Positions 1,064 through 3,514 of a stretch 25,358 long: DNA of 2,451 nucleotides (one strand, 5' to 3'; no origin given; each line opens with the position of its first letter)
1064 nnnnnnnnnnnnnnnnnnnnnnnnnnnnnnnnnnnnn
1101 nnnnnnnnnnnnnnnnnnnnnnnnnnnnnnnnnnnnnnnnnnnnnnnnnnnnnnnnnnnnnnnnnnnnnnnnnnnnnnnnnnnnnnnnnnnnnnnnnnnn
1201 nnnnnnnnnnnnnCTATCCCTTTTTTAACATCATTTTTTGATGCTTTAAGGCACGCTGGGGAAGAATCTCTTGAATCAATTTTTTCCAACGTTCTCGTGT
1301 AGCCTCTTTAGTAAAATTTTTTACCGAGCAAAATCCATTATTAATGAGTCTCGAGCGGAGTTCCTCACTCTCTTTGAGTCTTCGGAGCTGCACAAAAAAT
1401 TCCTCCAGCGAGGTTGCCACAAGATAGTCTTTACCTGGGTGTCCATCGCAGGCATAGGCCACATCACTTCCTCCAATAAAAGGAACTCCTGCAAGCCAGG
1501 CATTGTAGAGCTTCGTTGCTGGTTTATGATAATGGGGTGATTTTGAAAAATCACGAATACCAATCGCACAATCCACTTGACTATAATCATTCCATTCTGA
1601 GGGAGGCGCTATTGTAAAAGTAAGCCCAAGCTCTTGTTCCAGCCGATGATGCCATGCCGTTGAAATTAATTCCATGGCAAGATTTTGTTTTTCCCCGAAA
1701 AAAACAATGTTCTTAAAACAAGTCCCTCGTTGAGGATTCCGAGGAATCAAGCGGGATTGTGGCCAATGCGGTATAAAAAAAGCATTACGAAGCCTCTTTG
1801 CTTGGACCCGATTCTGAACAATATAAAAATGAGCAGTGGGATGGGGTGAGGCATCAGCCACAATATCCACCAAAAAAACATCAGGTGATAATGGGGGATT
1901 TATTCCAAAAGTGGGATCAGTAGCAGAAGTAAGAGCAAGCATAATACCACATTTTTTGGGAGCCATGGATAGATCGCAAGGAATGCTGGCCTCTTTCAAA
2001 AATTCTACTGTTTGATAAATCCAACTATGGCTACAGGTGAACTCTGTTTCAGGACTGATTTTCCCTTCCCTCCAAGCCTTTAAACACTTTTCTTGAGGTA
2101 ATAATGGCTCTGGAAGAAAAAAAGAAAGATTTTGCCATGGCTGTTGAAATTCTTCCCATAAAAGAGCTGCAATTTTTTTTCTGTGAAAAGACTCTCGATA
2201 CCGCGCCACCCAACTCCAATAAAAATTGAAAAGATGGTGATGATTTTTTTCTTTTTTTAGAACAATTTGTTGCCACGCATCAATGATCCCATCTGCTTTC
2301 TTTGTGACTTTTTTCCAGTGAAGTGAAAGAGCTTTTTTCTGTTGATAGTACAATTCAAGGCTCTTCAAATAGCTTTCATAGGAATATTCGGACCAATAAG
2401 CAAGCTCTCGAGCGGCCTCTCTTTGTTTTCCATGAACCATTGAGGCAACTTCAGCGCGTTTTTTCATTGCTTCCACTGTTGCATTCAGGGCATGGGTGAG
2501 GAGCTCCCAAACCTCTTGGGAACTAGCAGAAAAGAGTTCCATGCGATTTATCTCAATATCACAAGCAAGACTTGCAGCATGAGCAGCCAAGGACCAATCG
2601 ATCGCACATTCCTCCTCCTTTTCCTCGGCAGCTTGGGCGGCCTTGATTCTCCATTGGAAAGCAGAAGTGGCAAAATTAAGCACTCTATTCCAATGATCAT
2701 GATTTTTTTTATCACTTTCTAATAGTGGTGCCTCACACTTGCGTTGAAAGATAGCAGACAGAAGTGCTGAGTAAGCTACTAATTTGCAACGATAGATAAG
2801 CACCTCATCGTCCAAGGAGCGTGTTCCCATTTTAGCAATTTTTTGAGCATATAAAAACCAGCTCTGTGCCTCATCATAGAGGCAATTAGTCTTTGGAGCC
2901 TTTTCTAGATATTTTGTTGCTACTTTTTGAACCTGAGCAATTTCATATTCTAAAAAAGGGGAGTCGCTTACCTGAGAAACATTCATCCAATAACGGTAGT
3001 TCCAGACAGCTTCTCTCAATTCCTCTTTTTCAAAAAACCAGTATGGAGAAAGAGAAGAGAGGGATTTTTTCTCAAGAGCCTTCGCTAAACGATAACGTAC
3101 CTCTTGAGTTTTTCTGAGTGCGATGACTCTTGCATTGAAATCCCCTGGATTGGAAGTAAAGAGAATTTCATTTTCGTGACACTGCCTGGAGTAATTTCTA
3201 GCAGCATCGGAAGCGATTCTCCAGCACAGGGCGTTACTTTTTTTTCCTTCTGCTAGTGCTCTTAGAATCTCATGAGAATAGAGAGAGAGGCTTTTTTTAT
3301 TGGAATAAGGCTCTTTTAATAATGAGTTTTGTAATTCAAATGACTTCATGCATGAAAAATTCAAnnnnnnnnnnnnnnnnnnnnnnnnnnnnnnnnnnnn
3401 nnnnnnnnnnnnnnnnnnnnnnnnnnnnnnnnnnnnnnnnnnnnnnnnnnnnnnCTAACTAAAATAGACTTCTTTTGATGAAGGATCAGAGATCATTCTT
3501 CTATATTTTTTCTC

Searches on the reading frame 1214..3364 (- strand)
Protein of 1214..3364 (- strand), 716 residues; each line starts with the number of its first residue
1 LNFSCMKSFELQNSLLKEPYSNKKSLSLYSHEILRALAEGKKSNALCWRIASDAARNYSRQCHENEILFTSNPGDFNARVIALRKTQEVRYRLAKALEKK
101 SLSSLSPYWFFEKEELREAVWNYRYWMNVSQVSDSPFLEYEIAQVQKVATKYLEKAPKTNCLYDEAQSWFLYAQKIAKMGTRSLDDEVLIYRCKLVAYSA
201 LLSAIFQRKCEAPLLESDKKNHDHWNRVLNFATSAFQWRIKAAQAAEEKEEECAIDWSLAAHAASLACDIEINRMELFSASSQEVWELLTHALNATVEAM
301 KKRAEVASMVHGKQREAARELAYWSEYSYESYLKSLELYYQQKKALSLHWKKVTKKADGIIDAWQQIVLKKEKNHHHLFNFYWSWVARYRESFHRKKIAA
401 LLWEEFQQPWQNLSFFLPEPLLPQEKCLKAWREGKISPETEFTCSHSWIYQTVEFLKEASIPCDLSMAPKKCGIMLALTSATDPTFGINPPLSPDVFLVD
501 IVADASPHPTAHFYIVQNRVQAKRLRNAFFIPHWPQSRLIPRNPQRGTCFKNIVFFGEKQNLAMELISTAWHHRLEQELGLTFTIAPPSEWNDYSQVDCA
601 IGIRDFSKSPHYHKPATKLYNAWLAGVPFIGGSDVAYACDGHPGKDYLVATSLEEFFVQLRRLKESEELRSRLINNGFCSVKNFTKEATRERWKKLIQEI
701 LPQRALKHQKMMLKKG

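Call 29: search_protein_families(library=pfam, proteins=[window:1214-3364:-], max_evalue=0.01)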
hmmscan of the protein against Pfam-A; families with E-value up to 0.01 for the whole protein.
window:1214-3364:- (716 aa): 1 family
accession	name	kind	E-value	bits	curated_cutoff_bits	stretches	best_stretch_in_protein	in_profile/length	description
PF13524.12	Glyco_trans_1_2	-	0.0011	19.4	25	0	609-682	57-130/144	Glycosyl transferase-like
